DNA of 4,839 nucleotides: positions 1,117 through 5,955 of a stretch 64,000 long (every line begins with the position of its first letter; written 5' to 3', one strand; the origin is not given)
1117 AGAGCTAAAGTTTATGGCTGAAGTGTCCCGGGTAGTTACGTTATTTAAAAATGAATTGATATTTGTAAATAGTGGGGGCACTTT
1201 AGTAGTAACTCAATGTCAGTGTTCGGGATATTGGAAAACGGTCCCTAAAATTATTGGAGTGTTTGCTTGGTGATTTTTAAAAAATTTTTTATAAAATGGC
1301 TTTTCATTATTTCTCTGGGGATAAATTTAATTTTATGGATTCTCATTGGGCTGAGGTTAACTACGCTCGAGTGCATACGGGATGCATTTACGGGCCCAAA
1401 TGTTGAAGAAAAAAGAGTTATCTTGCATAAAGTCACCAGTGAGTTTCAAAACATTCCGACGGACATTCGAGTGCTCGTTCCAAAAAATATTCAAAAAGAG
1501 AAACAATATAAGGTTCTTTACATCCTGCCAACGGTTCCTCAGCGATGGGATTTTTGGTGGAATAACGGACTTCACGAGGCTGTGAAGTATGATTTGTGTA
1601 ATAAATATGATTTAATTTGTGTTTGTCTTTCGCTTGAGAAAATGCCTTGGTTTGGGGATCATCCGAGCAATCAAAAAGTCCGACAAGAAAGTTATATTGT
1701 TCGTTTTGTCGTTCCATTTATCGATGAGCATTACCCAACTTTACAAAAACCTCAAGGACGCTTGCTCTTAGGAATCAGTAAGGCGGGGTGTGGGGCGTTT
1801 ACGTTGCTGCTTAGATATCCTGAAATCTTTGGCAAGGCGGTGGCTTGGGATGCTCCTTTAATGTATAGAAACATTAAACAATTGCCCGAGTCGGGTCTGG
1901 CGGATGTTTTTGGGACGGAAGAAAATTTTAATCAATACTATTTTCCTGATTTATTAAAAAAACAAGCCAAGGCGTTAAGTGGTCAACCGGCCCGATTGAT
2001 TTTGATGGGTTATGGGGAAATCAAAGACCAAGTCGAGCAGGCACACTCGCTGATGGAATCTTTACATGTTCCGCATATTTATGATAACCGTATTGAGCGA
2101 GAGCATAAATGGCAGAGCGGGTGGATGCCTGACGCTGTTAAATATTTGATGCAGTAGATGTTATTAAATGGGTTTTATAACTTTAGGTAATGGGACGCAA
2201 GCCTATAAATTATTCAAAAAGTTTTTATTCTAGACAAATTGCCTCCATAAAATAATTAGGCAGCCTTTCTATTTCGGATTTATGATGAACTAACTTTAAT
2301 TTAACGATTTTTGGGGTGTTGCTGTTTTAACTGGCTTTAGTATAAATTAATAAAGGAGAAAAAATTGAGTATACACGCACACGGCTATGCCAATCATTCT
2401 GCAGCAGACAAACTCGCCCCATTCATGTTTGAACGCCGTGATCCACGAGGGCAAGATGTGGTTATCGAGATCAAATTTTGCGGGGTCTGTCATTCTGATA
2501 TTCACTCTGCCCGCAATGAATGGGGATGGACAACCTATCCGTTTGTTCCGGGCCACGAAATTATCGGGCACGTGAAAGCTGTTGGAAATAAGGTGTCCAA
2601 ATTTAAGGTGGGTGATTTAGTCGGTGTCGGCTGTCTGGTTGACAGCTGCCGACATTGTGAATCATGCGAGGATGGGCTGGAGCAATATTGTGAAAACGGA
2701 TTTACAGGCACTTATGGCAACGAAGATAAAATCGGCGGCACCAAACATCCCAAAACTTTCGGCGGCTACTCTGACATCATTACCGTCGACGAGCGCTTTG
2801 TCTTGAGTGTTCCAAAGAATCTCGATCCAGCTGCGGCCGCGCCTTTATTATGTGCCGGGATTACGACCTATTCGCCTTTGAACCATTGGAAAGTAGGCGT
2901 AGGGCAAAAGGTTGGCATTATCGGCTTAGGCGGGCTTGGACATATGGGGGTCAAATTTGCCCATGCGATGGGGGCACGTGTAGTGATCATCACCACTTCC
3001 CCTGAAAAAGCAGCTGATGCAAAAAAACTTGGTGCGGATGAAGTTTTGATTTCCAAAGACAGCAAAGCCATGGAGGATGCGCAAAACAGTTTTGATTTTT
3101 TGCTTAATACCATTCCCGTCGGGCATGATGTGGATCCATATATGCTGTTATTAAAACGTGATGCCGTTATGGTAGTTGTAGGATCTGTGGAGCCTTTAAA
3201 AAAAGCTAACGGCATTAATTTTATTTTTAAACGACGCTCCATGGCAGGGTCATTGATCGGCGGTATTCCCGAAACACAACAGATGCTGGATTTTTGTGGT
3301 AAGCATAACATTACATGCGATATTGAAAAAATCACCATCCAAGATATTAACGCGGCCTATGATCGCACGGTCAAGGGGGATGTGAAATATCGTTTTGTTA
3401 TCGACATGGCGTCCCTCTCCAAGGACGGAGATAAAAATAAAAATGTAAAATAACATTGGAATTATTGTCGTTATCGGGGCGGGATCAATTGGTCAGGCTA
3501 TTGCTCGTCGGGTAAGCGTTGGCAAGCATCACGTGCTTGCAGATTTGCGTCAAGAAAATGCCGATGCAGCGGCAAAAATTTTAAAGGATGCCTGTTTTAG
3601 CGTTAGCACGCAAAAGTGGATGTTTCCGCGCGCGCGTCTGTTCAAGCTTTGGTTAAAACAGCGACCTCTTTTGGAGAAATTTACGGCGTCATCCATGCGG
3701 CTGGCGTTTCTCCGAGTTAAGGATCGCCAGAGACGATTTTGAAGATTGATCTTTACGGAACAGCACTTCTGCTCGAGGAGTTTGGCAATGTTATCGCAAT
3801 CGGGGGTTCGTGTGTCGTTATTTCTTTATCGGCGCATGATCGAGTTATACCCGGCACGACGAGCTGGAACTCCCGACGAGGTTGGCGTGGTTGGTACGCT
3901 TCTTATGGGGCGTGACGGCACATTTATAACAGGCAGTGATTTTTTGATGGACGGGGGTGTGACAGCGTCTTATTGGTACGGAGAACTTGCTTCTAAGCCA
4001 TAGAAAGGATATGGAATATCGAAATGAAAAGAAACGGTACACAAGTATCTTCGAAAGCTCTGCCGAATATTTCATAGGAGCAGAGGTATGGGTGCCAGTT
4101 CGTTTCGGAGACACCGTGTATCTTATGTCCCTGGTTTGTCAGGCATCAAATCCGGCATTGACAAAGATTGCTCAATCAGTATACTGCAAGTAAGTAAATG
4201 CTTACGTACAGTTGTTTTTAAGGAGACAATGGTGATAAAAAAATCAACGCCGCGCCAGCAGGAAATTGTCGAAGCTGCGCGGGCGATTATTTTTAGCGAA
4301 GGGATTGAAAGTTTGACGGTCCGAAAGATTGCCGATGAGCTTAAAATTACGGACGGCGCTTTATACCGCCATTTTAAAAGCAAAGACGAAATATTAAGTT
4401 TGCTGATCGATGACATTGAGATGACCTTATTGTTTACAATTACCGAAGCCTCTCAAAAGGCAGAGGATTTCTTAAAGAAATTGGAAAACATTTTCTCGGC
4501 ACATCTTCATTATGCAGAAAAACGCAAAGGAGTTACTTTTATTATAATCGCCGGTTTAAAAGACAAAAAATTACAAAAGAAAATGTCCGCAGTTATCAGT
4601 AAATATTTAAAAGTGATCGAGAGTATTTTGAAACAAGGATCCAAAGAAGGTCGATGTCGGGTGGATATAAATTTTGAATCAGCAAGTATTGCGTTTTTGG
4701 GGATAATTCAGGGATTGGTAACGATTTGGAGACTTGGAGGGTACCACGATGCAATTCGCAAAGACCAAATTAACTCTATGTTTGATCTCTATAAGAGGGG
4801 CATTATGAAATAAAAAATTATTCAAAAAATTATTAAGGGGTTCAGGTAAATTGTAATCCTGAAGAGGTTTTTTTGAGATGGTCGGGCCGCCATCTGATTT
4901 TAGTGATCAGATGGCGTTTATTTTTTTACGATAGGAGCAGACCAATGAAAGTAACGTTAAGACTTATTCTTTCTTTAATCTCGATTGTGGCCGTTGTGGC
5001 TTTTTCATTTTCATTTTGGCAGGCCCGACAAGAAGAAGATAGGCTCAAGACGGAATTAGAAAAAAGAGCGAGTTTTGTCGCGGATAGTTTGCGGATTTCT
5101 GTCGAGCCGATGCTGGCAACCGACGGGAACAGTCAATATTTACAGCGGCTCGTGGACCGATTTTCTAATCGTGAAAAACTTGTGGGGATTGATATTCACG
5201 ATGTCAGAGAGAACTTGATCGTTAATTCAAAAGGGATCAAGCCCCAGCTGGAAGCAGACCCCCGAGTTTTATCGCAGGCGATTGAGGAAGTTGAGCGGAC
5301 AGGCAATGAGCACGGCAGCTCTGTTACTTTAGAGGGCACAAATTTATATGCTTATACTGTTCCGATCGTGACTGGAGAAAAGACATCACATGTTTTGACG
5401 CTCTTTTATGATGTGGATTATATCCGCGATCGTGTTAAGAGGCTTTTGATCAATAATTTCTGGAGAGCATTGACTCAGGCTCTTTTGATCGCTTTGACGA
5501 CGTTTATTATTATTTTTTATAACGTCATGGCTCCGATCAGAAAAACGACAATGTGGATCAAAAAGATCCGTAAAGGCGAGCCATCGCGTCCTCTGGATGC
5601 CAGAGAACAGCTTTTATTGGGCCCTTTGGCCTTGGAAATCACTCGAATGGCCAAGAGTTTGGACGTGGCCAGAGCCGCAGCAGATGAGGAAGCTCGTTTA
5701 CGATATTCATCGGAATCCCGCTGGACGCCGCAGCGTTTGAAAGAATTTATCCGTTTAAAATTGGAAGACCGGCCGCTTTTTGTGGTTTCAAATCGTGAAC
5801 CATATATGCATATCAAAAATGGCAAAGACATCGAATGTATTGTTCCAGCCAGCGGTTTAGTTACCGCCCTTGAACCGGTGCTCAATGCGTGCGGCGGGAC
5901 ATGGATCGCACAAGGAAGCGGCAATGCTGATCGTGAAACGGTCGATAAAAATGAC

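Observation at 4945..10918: Osmoadaptation operon with a transmembrane sensor-HAMP-OtsA fusion, MscS, OtsB and a GH15 glycosidase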

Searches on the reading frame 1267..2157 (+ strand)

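Call 64: search_protein_families(library=pfam, proteins=[window:1267-2157:+], max_evalue=0.00001)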
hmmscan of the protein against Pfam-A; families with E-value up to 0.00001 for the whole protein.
window:1267-2157:+ (296 aa): 1 family
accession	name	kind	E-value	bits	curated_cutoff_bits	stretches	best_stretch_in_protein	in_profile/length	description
PF00756.26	Esterase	-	1.3e-08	35.4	22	1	66-194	9-146/251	Putative esterase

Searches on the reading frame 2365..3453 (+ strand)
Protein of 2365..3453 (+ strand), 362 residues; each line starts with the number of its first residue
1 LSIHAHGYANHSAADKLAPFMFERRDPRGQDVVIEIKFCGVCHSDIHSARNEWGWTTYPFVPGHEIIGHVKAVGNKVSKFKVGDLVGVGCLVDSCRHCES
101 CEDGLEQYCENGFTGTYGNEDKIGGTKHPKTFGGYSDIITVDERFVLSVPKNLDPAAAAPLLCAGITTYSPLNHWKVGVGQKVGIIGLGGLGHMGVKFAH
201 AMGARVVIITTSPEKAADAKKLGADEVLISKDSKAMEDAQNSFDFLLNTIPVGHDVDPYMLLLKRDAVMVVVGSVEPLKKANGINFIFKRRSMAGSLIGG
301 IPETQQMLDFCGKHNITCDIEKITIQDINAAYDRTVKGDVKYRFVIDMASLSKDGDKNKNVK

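Call 64: search_protein_families(library=pfam, proteins=[window:2365-3453:+], max_evalue=0.00001)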
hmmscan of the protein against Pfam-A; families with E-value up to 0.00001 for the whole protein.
window:2365-3453:+ (362 aa): 2 families
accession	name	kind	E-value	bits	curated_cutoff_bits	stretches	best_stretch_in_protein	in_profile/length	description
PF08240.17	ADH_N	-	3.5e-26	91.9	23.5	1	30-151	3-104/104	Alcohol dehydrogenase GroES-like domain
PF00107.32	ADH_zinc_N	-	3.2e-22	79.3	31.8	1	190-311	1-127/129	Zinc-binding dehydrogenase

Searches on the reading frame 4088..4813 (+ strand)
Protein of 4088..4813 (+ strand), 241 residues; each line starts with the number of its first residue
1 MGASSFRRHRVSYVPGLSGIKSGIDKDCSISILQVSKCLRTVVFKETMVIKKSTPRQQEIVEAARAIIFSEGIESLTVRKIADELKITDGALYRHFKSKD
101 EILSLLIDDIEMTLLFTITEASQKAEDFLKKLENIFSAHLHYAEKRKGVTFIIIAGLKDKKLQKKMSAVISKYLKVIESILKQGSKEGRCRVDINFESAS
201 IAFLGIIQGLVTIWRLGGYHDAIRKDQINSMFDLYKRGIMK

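Call 3: search_protein_families(library=pfam, proteins=[window:4088-4813:+], max_evalue=0.01)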
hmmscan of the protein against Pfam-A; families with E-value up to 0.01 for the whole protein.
window:4088-4813:+ (241 aa): 6 families
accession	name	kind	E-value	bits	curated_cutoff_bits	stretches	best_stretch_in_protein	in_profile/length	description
PF00440.29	TetR_N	-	8.2e-14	51.6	24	1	60-103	1-44/47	Bacterial regulatory proteins, tetR family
PF08359.16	TetR_C_4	-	1.5e-09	38.5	21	1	117-219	11-115/133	YsiA-like protein, C-terminal region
PF17934.6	TetR_C_26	-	0.0029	18.4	25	1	132-208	1-77/109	Tetracyclin repressor-like, C-terminal domain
PF17932.6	TetR_C_24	-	0.0043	17.7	26.4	1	130-216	6-93/114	Tetracyclin repressor-like, C-terminal domain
PF16925.10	TetR_C_13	-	0.0053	17.6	27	0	160-223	39-102/109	Tetracyclin repressor-like, C-terminal domain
PF01022.26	HTH_5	-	0.0099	16.2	22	0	74-97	14-37/47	Bacterial regulatory protein, arsR family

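Call 4: search_protein_families(library=ncbifam, proteins=[window:4088-4813:+], max_evalue=0.01)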
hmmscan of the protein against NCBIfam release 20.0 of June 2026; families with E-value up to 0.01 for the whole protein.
window:4088-4813:+ (241 aa): 18 families
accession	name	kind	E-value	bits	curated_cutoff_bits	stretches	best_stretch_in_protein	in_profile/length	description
NF053878.1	FATransRegFadRBac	equivalog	8.7e-21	74.6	200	1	55-223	3-173/190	fatty acid metabolism transcriptional regulator FadR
NF007015.0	PRK09480.1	equivalog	1.3e-20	73.9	120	1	51-212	6-170/197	nucleoid occlusion factor SlmA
NF051852.1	efflux_TF_MtrR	exception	6.6e-13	48.9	280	1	57-214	12-177/205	multidrug efflux system transcriptional repressor MtrR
NF041196.1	ScbR_bind_reg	equivalog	5.3e-12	46.3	150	1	57-215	8-166/191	ScbR family autoregulator-binding transcription factor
NF011572.0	PRK14996.1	equivalog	5.4e-11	42.7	144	1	55-217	8-169/192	TetR family transcriptional regulator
NF050111.1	TransRegSACE7040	equivalog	5.5e-10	39.5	250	1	56-149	2-95/186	SACE_7040 family transcriptional regulator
NF010319.1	PRK13756.1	equivalog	1.9e-09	37.7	265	1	57-130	4-78/199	tetracycline resistance transcriptional repressor TetR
NF007430.0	PRK09975.1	equivalog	6e-09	35.3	274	1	57-216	13-179/220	acrEF/envCD operon transcriptional regulator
NF007949.0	PRK10668.1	equivalog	1.8e-08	34.2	271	1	55-216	11-180/216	multidrug efflux transporter transcriptional repressor AcrR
TIGR03384.1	betaine_BetI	equivalog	2.2e-07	30.8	201.3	1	54-141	7-94/189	choline-binding transcriptional repressor BetI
NF037937.1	septum_RefZ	equivalog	4.7e-07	29.9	180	1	58-201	2-149/195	forespore capture DNA-binding protein RefZ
NF000040.3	Tn10_TetC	equivalog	2.4e-06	27.9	425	1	57-143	15-100/197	tetracyline resistance-associated transcriptional repressor TetC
NF038211.1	MFT_alt_reg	equivalog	2.7e-06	27.9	285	1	57-163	3-105/193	mycofactocin system transcriptional regulator MftR2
NF001978.0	PRK00767.1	equivalog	7.4e-06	25.9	118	1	56-142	10-97/197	transcriptional regulator BetI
NF053731.1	TransRegFasRMycb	equivalog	1.1e-05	25.3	330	1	55-179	11-137/199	HTH-type transcriptional activator FasR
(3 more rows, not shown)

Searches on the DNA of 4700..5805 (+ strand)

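Call 32: search_rna_families(source=window, start=4700, end=5000, threshold=evalue, max_evalue=1, show_alignments=2)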
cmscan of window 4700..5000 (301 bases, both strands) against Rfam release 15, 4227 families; matches with E-value up to 1: 4.
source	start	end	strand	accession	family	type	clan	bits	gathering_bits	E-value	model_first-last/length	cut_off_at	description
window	4838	4895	+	RF03057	nhaA-I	Cis-reg; riboswitch;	-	40.4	37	6.6e-07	1-55/55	no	nhaA-I RNA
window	4786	4865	-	RF01586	snoR09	Gene; snRNA; snoRNA; CD-box;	-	25.2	50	0.13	1-84/84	no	small nucleolar RNA snoR09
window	4855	4927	+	RF01697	Chlorobi-RRM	Cis-reg;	-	18.5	45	0.2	1-73/73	no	Chlorobi-RRM RNA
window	4785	4900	+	RF02653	StyR-143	Gene; sRNA;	-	15.2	176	0.74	1-144/144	no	Salmonella enterica Typhi npcRNA 143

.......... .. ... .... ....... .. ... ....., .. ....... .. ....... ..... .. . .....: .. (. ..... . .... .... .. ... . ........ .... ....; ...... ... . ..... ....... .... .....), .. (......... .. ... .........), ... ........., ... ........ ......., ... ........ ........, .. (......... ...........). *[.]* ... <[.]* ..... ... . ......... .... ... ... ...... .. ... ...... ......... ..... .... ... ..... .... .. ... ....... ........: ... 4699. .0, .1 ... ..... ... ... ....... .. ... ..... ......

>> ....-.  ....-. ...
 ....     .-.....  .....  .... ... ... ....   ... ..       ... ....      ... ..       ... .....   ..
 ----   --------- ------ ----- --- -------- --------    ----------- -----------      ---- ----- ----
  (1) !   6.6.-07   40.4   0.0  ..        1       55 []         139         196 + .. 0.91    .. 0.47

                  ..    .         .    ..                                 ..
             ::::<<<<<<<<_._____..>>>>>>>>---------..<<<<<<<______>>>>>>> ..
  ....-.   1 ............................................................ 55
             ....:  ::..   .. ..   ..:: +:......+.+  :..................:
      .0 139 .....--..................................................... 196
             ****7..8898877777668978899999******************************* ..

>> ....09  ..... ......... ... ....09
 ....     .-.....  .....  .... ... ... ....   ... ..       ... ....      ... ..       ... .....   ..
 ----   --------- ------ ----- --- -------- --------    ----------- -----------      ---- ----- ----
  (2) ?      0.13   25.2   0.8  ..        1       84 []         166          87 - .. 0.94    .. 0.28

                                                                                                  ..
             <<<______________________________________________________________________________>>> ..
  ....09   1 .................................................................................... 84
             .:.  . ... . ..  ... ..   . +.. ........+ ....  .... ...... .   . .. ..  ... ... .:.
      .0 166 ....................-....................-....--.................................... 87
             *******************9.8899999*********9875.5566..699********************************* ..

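Call 33: search_rna_families(sources=[L001, L002, L003, L004, L005, L006, L007, L008, L009, L012], threshold=gathering)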
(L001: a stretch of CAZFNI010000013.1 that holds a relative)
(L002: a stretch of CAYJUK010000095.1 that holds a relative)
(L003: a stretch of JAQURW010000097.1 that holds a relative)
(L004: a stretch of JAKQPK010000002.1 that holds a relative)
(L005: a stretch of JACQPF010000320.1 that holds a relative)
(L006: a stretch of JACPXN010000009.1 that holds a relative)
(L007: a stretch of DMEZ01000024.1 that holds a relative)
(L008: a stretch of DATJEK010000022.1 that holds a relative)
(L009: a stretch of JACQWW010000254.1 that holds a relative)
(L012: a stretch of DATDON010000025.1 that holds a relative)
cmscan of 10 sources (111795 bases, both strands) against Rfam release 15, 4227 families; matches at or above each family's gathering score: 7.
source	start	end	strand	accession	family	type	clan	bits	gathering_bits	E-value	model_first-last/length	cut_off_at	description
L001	3591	3664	+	RF00005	tRNA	Gene; tRNA;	CL00001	69.5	29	7.3e-13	1-71/71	no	tRNA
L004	17050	17122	-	RF00005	tRNA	Gene; tRNA;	CL00001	68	29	2e-12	1-71/71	no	tRNA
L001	3454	3527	+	RF00005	tRNA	Gene; tRNA;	CL00001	66.1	29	6.6e-12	1-71/71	no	tRNA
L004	16874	16957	-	RF00005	tRNA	Gene; tRNA;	CL00001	56.2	29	3.4e-09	1-71/71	no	tRNA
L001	8813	8864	+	RF03057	nhaA-I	Cis-reg; riboswitch;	-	54.6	37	9.1e-08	1-55/55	no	nhaA-I RNA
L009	6269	6326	+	RF03057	nhaA-I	Cis-reg; riboswitch;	-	45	37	1.9e-05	1-55/55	no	nhaA-I RNA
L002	3241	3286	+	RF03057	nhaA-I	Cis-reg; riboswitch;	-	38.3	37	0.00079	1-55/55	no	nhaA-I RNA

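Call 55: search_rna_families(sources=[L010, L019, L025, L030, L032, L040, L050], threshold=gathering)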
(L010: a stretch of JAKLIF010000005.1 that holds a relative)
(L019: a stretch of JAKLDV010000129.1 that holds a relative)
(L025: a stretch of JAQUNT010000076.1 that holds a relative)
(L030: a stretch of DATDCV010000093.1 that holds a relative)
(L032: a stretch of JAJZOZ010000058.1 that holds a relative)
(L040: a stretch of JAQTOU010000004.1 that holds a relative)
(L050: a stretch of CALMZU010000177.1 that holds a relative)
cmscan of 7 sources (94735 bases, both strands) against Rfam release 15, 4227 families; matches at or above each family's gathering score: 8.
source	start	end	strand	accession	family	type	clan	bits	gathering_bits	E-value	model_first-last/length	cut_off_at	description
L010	9513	9569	+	RF03057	nhaA-I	Cis-reg; riboswitch;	-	53.2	37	1.7e-07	1-55/55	no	nhaA-I RNA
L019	4246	4301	+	RF03057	nhaA-I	Cis-reg; riboswitch;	-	53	37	1.8e-07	1-55/55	no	nhaA-I RNA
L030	839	892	+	RF03057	nhaA-I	Cis-reg; riboswitch;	-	49.6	37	1.2e-06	1-55/55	no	nhaA-I RNA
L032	8221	8267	+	RF03057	nhaA-I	Cis-reg; riboswitch;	-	46.7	37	6.1e-06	1-55/55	no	nhaA-I RNA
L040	19145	19192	-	RF03057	nhaA-I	Cis-reg; riboswitch;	-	46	37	9.2e-06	1-55/55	no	nhaA-I RNA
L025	1033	1083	+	RF03057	nhaA-I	Cis-reg; riboswitch;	-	45.9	37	9.9e-06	1-55/55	no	nhaA-I RNA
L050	7993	8039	+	RF03057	nhaA-I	Cis-reg; riboswitch;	-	45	37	1.6e-05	1-55/55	no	nhaA-I RNA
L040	8855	8903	+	RF03057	nhaA-I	Cis-reg; riboswitch;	-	42.8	37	5.6e-05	1-55/55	no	nhaA-I RNA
